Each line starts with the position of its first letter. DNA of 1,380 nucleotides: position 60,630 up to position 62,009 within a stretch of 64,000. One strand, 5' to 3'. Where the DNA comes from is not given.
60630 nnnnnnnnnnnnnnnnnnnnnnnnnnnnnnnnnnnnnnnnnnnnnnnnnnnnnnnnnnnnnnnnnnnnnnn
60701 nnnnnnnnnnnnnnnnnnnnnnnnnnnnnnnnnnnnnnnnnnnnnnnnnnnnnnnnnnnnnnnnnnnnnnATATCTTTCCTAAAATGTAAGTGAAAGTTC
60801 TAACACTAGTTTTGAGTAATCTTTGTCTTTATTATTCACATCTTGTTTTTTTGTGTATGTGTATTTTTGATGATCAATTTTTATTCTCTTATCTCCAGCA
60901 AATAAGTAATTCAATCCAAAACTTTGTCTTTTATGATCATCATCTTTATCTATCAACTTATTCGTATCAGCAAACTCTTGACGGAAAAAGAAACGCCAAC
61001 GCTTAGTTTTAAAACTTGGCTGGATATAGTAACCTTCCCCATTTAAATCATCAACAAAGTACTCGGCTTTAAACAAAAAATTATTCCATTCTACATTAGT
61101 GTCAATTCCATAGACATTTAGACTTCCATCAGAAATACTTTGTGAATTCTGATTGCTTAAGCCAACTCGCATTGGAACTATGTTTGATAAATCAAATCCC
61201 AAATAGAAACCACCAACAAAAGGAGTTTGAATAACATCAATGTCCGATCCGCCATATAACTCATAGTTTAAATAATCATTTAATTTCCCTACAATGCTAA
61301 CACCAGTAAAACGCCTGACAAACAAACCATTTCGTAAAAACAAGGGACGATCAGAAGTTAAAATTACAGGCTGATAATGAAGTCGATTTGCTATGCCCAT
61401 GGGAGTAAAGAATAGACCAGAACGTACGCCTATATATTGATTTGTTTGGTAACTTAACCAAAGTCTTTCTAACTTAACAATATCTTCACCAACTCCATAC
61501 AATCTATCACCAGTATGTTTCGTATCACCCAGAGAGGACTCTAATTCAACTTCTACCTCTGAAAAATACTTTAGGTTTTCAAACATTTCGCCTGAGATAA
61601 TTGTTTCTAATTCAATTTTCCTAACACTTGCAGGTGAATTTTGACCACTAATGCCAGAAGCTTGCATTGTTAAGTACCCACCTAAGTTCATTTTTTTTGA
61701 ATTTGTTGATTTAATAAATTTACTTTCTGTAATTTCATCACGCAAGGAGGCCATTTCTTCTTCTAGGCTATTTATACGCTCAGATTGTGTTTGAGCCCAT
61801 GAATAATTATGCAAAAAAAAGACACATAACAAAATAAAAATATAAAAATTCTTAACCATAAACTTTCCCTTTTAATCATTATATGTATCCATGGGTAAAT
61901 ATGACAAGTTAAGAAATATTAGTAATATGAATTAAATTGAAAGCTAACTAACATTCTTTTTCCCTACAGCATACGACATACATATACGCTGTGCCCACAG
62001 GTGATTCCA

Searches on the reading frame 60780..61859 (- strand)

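Call 41: search_protein_families(library=pfam, proteins=[window:60780-61859:-], max_evalue=1)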
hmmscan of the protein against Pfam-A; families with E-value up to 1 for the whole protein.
window:60780-61859:- (359 aa): 1 family
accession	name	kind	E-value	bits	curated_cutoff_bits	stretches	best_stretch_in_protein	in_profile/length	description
PF04977.20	DivIC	-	0.066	13.5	28.9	1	7-45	4-42/80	Septum formation initiator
